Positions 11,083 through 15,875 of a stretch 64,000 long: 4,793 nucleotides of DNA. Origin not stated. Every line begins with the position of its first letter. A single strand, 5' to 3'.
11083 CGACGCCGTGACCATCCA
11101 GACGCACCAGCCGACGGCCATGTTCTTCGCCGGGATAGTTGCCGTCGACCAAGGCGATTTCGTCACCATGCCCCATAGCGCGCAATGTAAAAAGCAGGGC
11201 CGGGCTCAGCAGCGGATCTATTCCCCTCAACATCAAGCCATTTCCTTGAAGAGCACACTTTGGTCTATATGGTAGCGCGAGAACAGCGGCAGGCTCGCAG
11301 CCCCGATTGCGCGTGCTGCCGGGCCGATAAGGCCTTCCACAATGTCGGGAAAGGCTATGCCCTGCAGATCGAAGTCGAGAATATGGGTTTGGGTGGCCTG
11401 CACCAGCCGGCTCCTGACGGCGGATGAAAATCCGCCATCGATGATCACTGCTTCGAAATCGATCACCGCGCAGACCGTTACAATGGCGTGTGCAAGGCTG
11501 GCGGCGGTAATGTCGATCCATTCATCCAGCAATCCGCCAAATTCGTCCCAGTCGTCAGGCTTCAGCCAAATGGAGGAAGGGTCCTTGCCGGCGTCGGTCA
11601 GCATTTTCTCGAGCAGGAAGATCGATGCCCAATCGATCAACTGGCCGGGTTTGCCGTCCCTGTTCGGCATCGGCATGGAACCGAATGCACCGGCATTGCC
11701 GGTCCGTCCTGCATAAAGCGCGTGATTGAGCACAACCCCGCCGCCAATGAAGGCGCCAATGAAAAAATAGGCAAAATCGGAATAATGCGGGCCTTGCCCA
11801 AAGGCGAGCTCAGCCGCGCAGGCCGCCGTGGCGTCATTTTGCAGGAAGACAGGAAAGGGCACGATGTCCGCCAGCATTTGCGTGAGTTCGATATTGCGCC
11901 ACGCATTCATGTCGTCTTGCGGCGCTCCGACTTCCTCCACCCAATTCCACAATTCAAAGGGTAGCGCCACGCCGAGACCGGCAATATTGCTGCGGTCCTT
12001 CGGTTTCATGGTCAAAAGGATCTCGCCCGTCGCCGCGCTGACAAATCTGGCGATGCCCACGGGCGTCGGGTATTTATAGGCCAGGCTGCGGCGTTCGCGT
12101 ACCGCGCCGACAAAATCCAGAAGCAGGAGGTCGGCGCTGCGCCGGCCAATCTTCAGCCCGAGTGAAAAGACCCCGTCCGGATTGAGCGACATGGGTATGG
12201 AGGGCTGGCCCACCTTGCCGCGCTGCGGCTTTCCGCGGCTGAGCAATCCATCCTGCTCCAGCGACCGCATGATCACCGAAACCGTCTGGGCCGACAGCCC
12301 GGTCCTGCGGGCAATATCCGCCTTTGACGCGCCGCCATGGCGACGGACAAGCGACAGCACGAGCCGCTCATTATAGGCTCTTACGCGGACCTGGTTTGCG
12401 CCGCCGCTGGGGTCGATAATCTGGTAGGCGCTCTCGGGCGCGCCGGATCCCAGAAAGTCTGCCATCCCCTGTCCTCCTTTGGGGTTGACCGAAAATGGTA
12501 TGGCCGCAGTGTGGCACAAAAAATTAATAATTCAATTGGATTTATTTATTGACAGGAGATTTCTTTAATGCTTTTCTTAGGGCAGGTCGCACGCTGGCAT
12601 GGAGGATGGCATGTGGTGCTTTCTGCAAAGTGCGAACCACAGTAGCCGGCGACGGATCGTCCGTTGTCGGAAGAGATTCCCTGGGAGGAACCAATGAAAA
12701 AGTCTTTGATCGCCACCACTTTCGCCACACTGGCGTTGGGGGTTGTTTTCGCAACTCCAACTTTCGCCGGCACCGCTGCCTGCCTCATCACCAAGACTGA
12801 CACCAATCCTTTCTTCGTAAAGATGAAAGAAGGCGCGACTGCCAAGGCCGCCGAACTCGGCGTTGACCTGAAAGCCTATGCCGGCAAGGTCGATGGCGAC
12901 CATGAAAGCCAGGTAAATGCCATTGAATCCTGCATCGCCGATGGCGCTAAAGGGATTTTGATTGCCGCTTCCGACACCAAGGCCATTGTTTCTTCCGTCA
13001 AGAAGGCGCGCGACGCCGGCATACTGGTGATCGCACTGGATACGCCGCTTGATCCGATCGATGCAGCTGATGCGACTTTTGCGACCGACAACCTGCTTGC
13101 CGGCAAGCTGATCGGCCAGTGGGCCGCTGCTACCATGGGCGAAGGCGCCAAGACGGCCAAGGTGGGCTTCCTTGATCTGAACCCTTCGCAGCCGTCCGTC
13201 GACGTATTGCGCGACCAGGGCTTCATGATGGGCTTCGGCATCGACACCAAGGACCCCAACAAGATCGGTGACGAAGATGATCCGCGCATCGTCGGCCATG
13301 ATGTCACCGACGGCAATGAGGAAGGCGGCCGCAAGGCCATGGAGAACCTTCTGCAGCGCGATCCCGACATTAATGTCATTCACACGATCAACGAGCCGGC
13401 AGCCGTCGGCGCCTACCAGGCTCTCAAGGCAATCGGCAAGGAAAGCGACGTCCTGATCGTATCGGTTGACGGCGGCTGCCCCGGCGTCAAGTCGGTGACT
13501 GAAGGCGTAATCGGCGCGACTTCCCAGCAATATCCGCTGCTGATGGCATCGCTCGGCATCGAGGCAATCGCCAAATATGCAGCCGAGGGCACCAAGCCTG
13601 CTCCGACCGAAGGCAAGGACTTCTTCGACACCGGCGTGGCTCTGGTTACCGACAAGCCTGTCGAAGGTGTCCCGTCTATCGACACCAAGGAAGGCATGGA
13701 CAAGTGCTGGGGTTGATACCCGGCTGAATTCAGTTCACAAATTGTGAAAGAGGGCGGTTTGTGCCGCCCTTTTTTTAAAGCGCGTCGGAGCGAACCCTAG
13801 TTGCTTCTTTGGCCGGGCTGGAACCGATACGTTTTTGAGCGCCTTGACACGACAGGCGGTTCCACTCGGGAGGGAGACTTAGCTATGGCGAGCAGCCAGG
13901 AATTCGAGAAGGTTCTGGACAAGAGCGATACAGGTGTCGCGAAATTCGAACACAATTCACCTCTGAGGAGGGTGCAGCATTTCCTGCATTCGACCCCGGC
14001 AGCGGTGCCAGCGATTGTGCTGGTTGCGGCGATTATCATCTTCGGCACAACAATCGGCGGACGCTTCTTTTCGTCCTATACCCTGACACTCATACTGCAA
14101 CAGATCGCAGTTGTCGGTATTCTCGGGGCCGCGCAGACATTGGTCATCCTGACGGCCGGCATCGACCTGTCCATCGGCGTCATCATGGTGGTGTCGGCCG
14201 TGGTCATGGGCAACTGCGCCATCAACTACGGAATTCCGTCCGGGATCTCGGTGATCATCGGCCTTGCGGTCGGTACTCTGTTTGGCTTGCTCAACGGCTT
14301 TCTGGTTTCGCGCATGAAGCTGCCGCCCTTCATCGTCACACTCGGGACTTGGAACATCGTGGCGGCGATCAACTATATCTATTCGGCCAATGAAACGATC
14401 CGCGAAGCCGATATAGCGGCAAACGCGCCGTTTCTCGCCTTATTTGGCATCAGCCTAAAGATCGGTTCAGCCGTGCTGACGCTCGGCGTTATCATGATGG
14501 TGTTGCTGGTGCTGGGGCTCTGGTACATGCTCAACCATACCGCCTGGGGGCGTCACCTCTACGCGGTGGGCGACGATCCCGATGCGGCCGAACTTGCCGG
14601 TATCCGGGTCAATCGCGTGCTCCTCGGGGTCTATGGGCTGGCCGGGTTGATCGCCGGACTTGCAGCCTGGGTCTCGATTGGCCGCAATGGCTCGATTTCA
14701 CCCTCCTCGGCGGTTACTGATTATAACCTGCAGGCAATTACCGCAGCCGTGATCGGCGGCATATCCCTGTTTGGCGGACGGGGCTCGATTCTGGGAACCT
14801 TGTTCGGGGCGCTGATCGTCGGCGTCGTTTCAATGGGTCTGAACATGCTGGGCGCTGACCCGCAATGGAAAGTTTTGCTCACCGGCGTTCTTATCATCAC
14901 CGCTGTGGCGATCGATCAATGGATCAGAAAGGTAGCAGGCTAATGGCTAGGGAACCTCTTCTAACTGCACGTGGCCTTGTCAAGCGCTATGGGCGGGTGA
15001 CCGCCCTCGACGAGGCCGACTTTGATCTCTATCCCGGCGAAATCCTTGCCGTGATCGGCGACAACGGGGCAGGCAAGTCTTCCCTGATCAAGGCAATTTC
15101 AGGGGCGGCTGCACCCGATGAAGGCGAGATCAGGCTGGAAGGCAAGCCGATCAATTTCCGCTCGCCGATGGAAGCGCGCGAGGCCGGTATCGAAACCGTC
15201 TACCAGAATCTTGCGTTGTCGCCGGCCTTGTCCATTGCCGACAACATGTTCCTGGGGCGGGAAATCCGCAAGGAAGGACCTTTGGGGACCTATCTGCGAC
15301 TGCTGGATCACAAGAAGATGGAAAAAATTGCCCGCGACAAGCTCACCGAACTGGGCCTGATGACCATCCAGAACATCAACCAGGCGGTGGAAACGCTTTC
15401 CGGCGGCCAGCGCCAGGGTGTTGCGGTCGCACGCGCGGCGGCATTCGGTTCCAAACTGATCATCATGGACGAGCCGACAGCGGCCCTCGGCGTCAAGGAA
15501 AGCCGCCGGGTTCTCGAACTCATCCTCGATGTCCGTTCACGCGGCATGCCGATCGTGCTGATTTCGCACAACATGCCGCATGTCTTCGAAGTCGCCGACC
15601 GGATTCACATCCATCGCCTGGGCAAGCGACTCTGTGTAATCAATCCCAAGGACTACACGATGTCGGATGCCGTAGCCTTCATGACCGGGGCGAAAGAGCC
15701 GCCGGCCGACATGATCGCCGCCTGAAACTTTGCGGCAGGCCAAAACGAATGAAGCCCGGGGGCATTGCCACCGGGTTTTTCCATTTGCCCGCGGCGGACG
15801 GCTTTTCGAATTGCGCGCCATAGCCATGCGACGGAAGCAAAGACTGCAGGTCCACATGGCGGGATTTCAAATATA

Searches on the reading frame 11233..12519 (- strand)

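Call 29: search_protein_families(library=pfam, proteins=[window:11233-12519:-])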
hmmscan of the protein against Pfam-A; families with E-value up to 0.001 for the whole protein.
window:11233-12519:- (428 aa): 8 families
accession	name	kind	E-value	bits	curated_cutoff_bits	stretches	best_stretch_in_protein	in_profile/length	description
PF00480.26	ROK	-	2.3e-18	67.2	22.9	1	120-410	2-290/294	ROK family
PF13412.12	HTH_24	-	1.5e-09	37.7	21.9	1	50-93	4-47/48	Winged helix-turn-helix DNA-binding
PF12802.13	MarR_2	-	4.3e-09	36.8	27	1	53-98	9-55/61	MarR family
PF01047.28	MarR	-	5.4e-07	29.8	24.6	1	53-96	7-50/59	MarR family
PF13545.12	HTH_Crp_2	-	3.2e-05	24.2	27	1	64-97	23-57/70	Crp-like helix-turn-helix domain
PF13463.12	HTH_27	-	0.00012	22.8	22.2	1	49-98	3-54/68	Winged helix DNA-binding domain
PF24034.1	DUF7343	-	0.00063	20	27.6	0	50-94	4-49/62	Domain of unknown function (DUF7343)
PF09339.16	HTH_IclR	-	0.0007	19.7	22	0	54-95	8-50/52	IclR helix-turn-helix domain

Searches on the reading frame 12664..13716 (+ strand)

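Call 29: search_protein_families(library=pfam, proteins=[window:12664-13716:+])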
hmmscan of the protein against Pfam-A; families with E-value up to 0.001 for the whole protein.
window:12664-13716:+ (350 aa): 2 families
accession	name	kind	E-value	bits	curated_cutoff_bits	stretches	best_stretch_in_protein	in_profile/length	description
PF13407.12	Peripla_BP_4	-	8.8e-44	150.4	35.1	1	41-307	3-255/258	Periplasmic binding protein domain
PF00532.27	Peripla_BP_1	-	2.9e-19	70.1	22.2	1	39-261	4-211/281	Periplasmic binding proteins and sugar binding domain of LacI family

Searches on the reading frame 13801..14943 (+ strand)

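Call 29: search_protein_families(library=pfam, proteins=[window:13801-14943:+])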
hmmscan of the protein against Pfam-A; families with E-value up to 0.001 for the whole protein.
window:13801-14943:+ (380 aa): 1 family
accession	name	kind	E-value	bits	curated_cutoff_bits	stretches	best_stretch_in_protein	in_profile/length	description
PF02653.21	BPD_transp_2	-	5.3e-43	147.5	26.8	1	97-368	4-268/269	Branched-chain amino acid transport system / permease component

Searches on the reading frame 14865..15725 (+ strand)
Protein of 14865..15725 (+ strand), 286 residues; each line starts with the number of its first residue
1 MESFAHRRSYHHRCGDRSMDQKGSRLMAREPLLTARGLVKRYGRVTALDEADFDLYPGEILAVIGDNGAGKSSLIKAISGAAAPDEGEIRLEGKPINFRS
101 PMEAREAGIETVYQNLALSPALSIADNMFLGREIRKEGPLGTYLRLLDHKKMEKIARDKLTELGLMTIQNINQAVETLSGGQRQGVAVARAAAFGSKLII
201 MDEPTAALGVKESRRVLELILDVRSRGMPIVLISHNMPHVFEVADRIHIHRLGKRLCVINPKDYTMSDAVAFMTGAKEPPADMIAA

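Call 30: search_protein_families(library=pfam, proteins=[window:14865-15725:+])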
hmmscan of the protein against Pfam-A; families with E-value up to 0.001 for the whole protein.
window:14865-15725:+ (286 aa): 5 families
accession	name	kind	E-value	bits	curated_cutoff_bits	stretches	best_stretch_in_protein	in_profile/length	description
PF00005.33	ABC_tran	-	5.1e-32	111.8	25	1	48-206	1-137/137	ABC transporter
PF02463.25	SMC_N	-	1e-07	32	40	1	59-245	25-206/220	RecF/RecN/SMC N terminal domain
PF13304.12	AAA_21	-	6.8e-07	30.1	27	1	60-102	1-55/304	AAA domain, putative AbiEii toxin, Type IV TA system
PF13476.12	AAA_23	-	0.00059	21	27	1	50-81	12-42/201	AAA domain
PF13555.12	AAA_29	-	0.00077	19.6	27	0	51-79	15-43/61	P-loop containing region of AAA domain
